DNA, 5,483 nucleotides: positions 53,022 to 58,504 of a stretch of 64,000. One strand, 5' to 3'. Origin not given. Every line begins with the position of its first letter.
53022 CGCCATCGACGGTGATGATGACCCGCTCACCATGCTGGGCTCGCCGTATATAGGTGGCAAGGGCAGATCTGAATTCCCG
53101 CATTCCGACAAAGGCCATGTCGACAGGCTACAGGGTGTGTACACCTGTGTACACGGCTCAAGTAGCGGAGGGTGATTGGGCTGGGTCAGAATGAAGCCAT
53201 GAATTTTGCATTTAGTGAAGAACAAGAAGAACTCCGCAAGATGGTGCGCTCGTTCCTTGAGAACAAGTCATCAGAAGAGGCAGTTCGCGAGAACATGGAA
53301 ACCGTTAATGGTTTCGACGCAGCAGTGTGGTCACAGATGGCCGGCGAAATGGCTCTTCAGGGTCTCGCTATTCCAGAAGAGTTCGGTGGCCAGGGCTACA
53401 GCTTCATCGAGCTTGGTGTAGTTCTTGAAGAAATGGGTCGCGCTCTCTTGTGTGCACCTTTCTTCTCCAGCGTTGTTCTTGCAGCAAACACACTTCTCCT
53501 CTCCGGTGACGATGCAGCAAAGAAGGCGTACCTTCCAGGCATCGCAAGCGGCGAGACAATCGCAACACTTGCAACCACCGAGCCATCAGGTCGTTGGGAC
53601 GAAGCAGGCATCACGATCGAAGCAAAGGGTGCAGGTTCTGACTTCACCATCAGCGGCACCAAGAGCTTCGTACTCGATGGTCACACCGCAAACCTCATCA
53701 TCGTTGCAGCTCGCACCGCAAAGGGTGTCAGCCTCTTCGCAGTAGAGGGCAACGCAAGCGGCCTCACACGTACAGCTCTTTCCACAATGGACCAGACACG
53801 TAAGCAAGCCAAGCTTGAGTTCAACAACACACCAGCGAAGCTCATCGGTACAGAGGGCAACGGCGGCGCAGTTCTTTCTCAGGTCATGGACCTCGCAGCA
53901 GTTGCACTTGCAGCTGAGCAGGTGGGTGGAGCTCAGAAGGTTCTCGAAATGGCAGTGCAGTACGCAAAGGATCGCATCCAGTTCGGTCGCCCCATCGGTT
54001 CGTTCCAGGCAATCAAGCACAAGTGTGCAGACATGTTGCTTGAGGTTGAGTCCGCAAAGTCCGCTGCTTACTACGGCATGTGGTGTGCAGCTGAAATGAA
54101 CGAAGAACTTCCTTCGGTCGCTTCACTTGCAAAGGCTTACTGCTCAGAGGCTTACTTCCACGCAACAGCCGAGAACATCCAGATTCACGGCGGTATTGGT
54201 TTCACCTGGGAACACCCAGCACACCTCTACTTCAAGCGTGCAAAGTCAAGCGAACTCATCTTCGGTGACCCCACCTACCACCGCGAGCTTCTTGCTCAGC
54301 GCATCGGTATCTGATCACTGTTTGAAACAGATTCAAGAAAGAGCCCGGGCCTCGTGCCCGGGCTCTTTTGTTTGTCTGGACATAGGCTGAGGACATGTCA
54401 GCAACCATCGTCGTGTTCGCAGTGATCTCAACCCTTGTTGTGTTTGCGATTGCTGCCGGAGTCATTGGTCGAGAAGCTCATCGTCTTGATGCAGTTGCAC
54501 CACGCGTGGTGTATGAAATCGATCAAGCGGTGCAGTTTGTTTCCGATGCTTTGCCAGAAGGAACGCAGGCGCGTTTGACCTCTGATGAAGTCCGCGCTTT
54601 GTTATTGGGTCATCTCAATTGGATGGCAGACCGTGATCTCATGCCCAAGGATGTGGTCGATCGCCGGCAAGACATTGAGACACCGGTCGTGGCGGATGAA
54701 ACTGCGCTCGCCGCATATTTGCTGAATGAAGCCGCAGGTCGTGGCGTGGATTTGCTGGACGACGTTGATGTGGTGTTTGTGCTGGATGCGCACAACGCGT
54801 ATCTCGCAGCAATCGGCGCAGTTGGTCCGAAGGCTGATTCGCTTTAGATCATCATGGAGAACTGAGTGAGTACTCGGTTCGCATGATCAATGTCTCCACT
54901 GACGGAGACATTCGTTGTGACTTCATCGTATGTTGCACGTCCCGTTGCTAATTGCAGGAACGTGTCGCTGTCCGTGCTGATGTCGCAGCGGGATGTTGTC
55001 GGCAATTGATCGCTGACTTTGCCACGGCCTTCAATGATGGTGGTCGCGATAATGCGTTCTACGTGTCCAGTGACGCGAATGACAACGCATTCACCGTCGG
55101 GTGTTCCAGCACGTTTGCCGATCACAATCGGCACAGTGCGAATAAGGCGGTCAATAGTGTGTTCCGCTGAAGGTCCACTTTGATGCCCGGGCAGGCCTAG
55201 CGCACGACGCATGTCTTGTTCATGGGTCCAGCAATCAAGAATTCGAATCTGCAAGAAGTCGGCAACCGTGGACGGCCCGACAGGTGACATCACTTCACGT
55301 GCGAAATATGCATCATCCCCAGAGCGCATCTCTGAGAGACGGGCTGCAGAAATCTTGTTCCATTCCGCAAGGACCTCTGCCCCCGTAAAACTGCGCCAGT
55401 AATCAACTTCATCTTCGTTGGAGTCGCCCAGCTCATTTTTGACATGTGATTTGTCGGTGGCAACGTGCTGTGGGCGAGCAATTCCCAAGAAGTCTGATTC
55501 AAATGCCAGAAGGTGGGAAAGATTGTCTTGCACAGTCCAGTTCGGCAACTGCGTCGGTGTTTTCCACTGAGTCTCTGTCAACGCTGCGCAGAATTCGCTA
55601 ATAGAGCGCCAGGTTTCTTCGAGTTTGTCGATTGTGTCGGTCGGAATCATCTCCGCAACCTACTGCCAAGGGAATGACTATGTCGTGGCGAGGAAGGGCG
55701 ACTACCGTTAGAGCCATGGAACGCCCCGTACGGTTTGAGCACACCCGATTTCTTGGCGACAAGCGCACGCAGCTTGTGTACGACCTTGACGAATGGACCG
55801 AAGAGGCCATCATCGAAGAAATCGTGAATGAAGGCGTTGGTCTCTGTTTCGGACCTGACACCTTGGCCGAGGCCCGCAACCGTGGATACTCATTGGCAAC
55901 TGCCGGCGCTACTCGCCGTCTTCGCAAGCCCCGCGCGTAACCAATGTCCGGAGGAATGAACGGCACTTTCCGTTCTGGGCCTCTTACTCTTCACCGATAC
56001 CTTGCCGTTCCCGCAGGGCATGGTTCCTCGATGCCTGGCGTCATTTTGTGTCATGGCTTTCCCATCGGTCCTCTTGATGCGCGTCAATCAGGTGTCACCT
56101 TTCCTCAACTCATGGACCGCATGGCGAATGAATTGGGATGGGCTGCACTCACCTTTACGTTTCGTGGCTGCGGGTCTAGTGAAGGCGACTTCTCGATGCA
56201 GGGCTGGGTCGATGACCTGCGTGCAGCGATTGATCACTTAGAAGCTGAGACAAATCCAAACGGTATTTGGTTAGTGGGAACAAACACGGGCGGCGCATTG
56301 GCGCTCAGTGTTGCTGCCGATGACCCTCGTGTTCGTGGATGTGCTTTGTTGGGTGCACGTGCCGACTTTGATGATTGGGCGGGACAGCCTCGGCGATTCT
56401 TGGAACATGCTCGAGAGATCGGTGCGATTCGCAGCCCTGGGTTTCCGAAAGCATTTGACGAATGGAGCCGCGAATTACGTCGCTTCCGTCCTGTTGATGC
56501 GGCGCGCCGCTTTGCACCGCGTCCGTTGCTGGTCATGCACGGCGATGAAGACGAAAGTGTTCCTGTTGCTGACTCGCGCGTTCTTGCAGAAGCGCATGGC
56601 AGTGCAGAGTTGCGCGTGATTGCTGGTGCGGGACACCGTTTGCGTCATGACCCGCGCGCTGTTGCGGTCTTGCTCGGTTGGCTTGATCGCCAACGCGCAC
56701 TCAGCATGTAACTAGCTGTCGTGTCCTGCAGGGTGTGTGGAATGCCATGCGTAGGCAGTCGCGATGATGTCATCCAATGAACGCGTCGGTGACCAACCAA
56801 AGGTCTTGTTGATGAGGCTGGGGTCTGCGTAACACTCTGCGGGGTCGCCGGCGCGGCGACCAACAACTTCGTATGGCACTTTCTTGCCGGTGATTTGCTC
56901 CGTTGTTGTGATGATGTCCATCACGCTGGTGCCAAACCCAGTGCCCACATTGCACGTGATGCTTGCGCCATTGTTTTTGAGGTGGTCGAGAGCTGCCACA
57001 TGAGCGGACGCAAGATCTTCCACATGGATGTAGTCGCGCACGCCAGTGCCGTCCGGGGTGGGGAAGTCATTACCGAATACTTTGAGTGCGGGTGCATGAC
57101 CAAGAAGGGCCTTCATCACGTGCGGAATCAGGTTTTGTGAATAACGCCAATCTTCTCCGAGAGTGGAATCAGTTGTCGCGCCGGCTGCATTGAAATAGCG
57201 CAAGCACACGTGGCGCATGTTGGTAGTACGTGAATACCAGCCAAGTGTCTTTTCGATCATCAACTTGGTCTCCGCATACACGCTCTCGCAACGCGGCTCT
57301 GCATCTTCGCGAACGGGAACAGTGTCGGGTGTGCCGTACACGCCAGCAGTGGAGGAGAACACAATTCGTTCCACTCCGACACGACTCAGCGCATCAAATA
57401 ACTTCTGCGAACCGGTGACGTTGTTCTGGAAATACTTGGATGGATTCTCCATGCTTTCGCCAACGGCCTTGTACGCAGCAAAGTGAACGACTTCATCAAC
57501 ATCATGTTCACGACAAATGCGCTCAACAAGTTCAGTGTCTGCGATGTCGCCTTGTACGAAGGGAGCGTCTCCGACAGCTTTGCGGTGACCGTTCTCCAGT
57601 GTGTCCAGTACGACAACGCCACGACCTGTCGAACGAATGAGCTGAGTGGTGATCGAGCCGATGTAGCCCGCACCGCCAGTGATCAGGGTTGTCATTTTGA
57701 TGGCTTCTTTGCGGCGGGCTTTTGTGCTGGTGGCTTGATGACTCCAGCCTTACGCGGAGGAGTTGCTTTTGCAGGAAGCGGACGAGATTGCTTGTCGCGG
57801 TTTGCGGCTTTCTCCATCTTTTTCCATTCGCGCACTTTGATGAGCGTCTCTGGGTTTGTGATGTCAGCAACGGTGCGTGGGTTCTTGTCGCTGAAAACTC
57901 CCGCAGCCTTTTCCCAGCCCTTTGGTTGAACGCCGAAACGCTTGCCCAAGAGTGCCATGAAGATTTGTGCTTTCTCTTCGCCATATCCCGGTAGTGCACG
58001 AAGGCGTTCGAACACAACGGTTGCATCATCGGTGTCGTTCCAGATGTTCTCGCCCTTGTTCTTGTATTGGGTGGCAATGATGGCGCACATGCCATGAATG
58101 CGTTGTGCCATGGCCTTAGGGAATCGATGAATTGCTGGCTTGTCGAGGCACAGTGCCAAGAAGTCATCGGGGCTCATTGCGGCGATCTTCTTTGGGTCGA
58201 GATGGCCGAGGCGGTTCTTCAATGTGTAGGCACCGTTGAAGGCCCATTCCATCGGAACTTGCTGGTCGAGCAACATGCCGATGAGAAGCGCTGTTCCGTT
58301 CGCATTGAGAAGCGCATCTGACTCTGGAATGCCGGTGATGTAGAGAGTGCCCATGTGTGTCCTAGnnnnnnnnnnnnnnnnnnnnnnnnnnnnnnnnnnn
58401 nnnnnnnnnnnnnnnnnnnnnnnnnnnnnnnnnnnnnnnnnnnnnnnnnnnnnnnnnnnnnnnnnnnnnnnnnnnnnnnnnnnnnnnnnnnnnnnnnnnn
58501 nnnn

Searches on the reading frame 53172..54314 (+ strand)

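Call 20: search_protein_families(library=pfam, proteins=[window:53172-54314:+], max_evalue=0.0001)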
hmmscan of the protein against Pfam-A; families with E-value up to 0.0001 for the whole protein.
window:53172-54314:+ (380 aa): 4 families
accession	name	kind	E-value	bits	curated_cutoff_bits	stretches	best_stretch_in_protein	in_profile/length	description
PF00441.29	Acyl-CoA_dh_1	-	2.2e-31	109.4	22.4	1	230-378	2-149/150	Acyl-CoA dehydrogenase, C-terminal domain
PF02771.21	Acyl-CoA_dh_N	-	3.6e-22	79.3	22.9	1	15-128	1-113/113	Acyl-CoA dehydrogenase, N-terminal domain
PF02770.24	Acyl-CoA_dh_M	-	9.7e-12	45.3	33.3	1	133-219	2-96/97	Acyl-CoA dehydrogenase, middle domain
PF08028.16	Acyl-CoA_dh_2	-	1.8e-06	28.7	22.7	1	246-349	3-115/134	Acyl-CoA dehydrogenase, C-terminal domain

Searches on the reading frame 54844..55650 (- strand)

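Call 20: search_protein_families(library=pfam, proteins=[window:54844-55650:-], max_evalue=0.0001)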
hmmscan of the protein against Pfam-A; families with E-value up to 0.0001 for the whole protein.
window:54844-55650:- (268 aa): 3 families
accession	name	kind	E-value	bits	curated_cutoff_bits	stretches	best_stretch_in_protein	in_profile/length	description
PF11716.13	MDMPI_N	-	1.4e-23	84.5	24.2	1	11-147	2-139/140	Mycothiol maleylpyruvate isomerase N-terminal domain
PF12867.12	DinB_2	-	4.3e-11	43.8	24.8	1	10-137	2-118/128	DinB superfamily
PF05163.17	DinB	-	3.3e-05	24.3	23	1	13-96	15-86/165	DinB family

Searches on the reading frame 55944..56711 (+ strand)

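Call 20: search_protein_families(library=pfam, proteins=[window:55944-56711:+], max_evalue=0.0001)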
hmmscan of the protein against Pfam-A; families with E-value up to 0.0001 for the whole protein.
window:55944-56711:+ (255 aa): 5 families
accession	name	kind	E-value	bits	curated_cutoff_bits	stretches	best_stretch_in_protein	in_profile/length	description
PF12146.15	Hydrolase_4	-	1.7e-14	54.2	27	1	52-143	19-114/239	Serine aminopeptidase, S33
PF12697.13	Abhydrolase_6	-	2.6e-13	51.6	26.3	1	33-241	1-215/217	Alpha/beta hydrolase family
PF00561.26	Abhydrolase_1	-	2.5e-12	47.5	25.8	1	33-149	3-116/245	alpha/beta hydrolase fold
PF00326.27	Peptidase_S9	-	3.1e-07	30.5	22.6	1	89-249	45-208/213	Prolyl oligopeptidase family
PF20434.5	BD-FAE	-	1.7e-05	24.9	26.8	0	193-216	190-213/215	BD-FAE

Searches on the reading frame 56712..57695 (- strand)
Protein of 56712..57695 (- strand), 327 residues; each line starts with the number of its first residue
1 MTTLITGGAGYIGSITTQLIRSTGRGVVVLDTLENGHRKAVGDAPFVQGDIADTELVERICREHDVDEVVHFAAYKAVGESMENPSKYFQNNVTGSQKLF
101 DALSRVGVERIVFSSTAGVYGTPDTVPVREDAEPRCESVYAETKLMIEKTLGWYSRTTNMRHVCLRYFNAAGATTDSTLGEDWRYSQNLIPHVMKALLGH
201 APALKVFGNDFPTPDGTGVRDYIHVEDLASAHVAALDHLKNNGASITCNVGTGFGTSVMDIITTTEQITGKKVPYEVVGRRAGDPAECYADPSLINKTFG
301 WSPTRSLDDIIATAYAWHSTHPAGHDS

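Call 20: search_protein_families(library=pfam, proteins=[window:56712-57695:-], max_evalue=0.0001)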
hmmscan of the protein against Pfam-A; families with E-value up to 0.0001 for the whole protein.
window:56712-57695:- (327 aa): 6 families
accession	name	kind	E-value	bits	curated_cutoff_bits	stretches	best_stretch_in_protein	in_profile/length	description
PF01370.27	Epimerase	-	1.5e-53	182.1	20.9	1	4-251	2-240/240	NAD dependent epimerase/dehydratase family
PF16363.11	GDP_Man_Dehyd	-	2.3e-50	172.4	27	1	4-312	1-330/332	GDP-mannose 4,6 dehydratase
PF01073.25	3Beta_HSD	-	4.1e-17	62.6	22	1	4-150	1-156/280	3-beta hydroxysteroid dehydrogenase/isomerase family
PF02719.21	Polysacc_synt_2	-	2.4e-16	60.2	20.2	1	4-172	2-173/293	Polysaccharide biosynthesis protein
PF04321.23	RmlD_sub_bind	-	3.3e-16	59.6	27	1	1-151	1-136/287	RmlD substrate binding domain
PF13460.12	NAD_binding_10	-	1.1e-06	29.1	27.2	1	7-128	1-111/184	NAD(P)H-binding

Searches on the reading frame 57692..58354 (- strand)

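Call 20: search_protein_families(library=pfam, proteins=[window:57692-58354:-], max_evalue=0.0001)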
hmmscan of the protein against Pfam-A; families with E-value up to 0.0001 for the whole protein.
window:57692-58354:- (220 aa): 1 family
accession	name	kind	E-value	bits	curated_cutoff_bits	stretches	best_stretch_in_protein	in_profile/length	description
PF00730.31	HhH-GPD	-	1.3e-06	29.1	26.2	1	25-121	1-89/108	HhH-GPD superfamily base excision DNA repair protein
